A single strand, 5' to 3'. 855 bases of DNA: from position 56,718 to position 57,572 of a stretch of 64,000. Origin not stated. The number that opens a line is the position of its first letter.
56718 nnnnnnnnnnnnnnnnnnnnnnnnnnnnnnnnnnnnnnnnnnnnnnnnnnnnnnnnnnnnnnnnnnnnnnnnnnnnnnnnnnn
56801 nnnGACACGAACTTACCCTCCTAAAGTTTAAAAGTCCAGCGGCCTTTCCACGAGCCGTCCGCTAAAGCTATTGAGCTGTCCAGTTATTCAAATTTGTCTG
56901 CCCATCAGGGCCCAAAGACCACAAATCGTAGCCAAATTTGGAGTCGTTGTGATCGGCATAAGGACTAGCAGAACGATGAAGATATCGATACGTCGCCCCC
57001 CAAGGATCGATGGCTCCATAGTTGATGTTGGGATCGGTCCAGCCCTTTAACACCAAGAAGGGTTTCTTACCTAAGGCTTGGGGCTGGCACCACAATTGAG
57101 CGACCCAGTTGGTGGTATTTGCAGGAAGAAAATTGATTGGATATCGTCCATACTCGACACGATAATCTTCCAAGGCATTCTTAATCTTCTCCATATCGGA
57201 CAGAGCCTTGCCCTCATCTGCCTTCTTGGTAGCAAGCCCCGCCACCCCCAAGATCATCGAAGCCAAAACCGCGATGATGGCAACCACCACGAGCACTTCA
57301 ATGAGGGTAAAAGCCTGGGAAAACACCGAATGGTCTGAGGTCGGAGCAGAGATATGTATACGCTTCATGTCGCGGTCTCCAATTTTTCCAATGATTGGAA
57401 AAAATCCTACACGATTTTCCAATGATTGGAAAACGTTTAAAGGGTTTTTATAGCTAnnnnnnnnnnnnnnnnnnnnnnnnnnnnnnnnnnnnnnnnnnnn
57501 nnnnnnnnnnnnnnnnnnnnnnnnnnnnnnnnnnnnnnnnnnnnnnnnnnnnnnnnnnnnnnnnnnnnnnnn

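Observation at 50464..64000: Canonical-order pseudopilus module (GspG x4 - H - I - J - K) directly downstream of a giant Pmp-repeat beta-helix protein, with no secretin/ATPase/platform genes nearby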

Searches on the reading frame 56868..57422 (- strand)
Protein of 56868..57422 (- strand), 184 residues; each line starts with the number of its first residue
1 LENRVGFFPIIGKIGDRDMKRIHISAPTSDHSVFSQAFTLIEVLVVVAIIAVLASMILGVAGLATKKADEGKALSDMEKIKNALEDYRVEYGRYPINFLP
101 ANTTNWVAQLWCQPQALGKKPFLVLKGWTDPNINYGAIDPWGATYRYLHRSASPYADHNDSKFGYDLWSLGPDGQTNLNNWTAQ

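Call 5: search_protein_families(library=pfam, proteins=[window:56868-57422:-], max_evalue=0.1)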
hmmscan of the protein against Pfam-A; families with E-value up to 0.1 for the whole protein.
window:56868-57422:- (184 aa): 2 families
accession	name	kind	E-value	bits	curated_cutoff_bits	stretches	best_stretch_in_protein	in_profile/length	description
PF08334.16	T2SSG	-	4.4e-10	40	21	1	65-177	6-97/108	Type II secretion system (T2SS), protein G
PF07963.17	N_methyl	-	4.2e-06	26.6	21.2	1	36-58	5-27/27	Prokaryotic N-terminal methylation motif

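Call 6: search_protein_families(library=ncbifam, proteins=[window:56868-57422:-], max_evalue=0.1)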
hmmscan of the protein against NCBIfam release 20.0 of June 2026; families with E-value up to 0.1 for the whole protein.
window:56868-57422:- (184 aa): 15 families
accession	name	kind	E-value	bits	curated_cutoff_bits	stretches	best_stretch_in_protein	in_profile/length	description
TIGR01710.1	typeII_sec_gspG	equivalog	3.6e-16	59.4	88.85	1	37-176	2-121/134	type II secretion system major pseudopilin GspG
TIGR02532.1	IV_pilin_GFxxxE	domain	1.3e-06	28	16.3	1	36-58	2-24/24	prepilin-type N-terminal cleavage/methylation domain-containing protein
TIGR01708.2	typeII_sec_gspH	equivalog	1.7e-05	24.9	80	1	36-66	2-32/169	type II secretion system minor pseudopilin GspH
TIGR02596.1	TIGR02596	subfamily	6.8e-05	23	70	1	38-61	1-24/196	Verru_Chthon cassette protein D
NF041013.1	T4P_ComGE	equivalog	8.2e-05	22.6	49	1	36-69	4-37/83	competence type IV pilus minor pilin ComGE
NF040999.1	pilin_ComGC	equivalog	0.00023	21.3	75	1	36-68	2-32/84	competence type IV pilus major pilin ComGC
NF007862.0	PRK10574.1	equivalog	0.00031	20.9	138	1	36-77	5-46/145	prepilin peptidase-dependent pilin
NF041002.1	pilin_ComGF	equivalog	0.0047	17.2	80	1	36-76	2-42/139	competence type IV pilus minor pilin ComGF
NF041775.1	typeIV_PilA_Myxo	equivalog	0.0049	16.9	400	1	36-58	11-33/214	type IV pilin protein PilA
TIGR01707.1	gspI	equivalog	0.0055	17.2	44.35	1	38-67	2-31/101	type II secretion system minor pseudopilin GspI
NF040982.1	ComGD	equivalog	0.007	16.8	70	1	36-74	2-40/139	competence type IV pilus minor pilin ComGD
TIGR02599.1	TIGR02599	subfamily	0.01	15.1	256.5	1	37-70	1-34/361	Verru_Chthon cassette protein C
NF033233.1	twin_helix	hypoth_equivalog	0.013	15.3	49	1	43-66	2-25/58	twin transmembrane helix small protein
NF047828.1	T3SSXpsI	equivalog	0.048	13.7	150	1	37-69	3-35/132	type II secretion system protein XpsI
NF007800.0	PRK10506.1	equivalog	0.076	12.8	158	0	36-56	9-29/163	prepilin peptidase-dependent protein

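Call 23: search_solved_structures(query=window:56868-57422:-, max_evalue=0.1)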
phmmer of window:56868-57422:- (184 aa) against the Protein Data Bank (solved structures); distinct sequences matched with E-value up to 0.1: 17.
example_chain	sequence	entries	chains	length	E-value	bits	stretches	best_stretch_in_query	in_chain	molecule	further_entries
5wda_A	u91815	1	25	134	3.2e-09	39.9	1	38-177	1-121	General secretion pathway protein G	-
9egp_A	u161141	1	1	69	1.4e-06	31.3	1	36-95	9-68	Geopilin domain 1 protein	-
7tgg_A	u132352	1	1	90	2.5e-05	27.2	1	36-95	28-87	Geopilin domain 1 protein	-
2m7g_A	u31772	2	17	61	4.1e-05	26.5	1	38-95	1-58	Geopilin domain 1 protein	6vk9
2hi2_A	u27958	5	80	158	8.4e-05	25.5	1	38-102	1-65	Fimbrial protein | PilA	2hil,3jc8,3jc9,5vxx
1ay2_A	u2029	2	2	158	8.8e-05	25.4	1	38-102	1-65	TYPE 4 PILIN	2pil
3g20_A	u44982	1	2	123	0.00071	22.5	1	64-182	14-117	Type II secretion protein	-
8p3b_A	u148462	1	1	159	0.00075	22.4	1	38-97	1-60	Fimbrial protein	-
29jd_A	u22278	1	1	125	0.00088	22.2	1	65-177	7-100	Type II secretion system core protein G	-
5kua_A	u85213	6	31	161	0.00091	22.1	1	38-97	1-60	pilin | Neisseria meningitidis PilE variant SB-GATDH | Neisseria meningitidis PilE, SB-DATDH variant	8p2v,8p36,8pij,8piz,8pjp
1t92_A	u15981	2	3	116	0.001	21.9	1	66-182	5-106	General secretion pathway protein G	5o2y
6xxd_A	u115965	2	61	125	0.0043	19.9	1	38-97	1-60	PilA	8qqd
3gn9_A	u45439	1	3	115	0.0045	19.8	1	66-176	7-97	Type II secretory pathway, pseudopilin EpsG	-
3fu1_A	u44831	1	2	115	0.0071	19.2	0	66-175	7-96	General secretion pathway protein G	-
4lw9_A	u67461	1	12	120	0.012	18.5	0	66-175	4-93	Type II secretion system protein G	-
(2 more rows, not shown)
